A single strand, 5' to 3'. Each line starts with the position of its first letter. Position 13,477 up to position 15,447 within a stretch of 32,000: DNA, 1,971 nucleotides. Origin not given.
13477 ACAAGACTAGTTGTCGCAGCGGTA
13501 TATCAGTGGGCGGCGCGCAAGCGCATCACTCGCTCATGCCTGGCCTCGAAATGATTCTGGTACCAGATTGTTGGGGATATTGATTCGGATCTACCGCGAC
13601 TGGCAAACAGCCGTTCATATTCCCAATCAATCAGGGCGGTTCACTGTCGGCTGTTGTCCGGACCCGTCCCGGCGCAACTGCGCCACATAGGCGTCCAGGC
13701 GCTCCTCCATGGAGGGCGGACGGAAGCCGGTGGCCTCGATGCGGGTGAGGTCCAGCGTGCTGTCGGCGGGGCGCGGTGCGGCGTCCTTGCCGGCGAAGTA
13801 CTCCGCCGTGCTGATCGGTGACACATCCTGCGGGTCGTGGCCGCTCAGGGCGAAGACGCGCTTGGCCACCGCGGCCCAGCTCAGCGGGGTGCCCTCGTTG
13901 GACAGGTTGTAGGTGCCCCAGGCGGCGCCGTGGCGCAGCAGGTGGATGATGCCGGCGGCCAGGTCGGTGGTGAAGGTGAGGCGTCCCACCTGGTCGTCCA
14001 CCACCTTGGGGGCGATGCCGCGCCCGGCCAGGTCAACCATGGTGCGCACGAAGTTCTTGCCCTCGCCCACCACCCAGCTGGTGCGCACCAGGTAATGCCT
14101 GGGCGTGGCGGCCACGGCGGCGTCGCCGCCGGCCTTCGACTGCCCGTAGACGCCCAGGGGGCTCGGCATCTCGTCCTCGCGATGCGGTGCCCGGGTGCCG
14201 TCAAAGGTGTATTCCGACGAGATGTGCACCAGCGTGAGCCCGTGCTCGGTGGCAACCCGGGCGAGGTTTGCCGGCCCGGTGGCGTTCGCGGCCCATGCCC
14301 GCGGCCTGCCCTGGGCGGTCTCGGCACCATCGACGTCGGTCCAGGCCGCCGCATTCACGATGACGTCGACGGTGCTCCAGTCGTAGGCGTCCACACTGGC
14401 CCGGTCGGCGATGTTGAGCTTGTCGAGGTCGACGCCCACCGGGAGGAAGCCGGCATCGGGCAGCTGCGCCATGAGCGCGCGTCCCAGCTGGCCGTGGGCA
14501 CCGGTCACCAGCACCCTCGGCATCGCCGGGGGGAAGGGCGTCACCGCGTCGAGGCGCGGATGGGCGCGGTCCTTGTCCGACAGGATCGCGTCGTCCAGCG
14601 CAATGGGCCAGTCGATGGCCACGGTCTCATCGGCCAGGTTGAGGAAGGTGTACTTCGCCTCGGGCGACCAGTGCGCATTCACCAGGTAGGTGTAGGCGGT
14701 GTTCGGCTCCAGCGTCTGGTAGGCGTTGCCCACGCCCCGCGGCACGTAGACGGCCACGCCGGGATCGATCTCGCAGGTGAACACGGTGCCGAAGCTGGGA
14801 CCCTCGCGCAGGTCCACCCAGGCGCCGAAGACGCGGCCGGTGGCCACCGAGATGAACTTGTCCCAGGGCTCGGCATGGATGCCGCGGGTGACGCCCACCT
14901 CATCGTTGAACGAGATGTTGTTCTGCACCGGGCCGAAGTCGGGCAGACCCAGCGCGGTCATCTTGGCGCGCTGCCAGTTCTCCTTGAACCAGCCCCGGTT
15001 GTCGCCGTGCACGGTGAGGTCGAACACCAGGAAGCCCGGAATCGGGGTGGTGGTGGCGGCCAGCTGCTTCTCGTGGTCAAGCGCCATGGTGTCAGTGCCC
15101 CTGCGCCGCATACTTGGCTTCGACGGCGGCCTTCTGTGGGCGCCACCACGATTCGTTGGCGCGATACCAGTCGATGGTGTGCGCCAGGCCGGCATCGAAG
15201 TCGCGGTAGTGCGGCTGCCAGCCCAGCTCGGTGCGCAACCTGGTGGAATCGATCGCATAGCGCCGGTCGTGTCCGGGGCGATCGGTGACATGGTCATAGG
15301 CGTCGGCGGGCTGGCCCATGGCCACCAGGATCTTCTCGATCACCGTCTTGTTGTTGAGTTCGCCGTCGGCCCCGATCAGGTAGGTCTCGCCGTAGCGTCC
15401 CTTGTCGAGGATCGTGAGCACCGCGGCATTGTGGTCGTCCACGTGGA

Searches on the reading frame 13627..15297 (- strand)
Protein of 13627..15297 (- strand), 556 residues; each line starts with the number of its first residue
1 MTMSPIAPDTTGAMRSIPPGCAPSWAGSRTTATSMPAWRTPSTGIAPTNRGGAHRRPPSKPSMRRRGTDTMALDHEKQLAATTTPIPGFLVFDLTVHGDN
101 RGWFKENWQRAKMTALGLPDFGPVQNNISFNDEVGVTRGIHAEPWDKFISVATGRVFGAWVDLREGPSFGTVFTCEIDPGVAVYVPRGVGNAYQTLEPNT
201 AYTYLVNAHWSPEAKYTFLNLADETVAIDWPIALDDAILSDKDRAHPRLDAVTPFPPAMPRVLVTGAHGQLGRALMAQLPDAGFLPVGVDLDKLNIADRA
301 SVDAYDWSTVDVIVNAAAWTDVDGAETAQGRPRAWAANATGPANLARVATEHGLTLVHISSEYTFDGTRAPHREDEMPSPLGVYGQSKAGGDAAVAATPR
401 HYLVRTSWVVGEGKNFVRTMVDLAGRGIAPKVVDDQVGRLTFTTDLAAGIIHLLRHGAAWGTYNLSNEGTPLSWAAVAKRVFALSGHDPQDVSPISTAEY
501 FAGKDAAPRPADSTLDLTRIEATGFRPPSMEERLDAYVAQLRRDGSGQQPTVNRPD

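Call 9: search_protein_families(library=pfam, proteins=[window:13627-15297:-], max_evalue=0.001)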
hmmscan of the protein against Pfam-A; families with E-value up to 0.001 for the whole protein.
window:13627-15297:- (556 aa): 4 families
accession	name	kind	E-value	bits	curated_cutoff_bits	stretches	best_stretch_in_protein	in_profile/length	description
PF04321.23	RmlD_sub_bind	-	1.3e-71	241.5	27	1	261-542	2-286/287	RmlD substrate binding domain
PF00908.23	dTDP_sugar_isom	-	1e-38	133.1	27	1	84-250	2-167/168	dTDP-4-dehydrorhamnose 3,5-epimerase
PF01370.27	Epimerase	-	1.6e-15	57.6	20.9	1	262-465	1-239/240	NAD dependent epimerase/dehydratase family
PF07993.18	NAD_binding_4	-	0.00021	21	20.1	0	307-375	86-150/258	Male sterility protein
